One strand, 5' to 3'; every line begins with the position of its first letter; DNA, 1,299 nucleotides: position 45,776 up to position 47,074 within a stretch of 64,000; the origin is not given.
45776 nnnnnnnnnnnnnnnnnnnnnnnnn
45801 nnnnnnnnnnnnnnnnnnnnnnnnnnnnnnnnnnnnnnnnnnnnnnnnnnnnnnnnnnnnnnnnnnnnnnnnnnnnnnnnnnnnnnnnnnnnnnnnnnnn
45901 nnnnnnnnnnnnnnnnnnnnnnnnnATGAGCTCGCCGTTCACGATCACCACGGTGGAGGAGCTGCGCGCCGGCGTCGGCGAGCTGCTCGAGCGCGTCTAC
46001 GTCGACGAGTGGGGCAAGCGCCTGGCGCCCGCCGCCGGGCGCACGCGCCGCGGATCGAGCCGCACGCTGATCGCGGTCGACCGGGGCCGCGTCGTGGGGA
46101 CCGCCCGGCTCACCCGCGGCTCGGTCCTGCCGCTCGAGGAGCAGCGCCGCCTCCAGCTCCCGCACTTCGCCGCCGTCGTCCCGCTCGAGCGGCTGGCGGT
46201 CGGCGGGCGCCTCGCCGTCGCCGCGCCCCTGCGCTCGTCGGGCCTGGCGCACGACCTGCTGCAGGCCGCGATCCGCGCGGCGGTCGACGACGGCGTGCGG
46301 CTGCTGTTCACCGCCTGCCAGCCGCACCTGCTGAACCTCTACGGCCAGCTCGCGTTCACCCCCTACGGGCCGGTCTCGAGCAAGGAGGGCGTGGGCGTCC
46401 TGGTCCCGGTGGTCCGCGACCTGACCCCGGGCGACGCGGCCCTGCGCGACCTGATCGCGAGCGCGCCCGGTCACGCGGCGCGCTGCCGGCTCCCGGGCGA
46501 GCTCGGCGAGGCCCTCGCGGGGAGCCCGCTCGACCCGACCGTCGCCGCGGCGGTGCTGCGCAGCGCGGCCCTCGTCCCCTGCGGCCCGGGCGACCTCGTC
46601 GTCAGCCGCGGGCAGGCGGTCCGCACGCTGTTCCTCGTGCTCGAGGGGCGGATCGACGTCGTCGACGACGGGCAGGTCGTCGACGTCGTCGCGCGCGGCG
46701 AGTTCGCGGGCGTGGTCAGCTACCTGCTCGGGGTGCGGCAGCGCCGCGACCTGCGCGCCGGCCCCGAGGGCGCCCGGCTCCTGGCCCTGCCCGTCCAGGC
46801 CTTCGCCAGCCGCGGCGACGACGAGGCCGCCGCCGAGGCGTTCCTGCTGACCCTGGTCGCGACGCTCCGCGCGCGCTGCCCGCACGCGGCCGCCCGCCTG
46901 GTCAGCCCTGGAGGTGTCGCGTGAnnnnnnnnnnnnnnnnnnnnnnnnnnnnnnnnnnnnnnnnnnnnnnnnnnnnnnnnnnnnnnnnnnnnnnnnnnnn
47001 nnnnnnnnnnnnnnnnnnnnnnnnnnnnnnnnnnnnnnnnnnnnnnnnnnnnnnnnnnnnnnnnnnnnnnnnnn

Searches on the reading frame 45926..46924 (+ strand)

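Call 56: search_protein_families(library=pfam, proteins=[window:45926-46924:+], max_evalue=0.001)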
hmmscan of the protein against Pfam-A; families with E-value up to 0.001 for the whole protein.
window:45926-46924:+ (332 aa): 4 families
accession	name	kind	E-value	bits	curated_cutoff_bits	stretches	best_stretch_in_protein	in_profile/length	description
PF00027.35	cNMP_binding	-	2.2e-07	31.2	27.5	1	221-294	6-83/89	Cyclic nucleotide-binding domain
PF21926.2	FeeM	-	1.3e-06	28.7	27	1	41-158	30-150/158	N-acyl amino acid synthase FeeM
PF00583.31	Acetyltransf_1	-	3.6e-06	27.7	20.7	1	22-141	9-113/116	Acetyltransferase (GNAT) family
PF13673.13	Acetyltransf_10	-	0.00013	22.4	23.6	0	95-156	56-119/128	Acetyltransferase (GNAT) domain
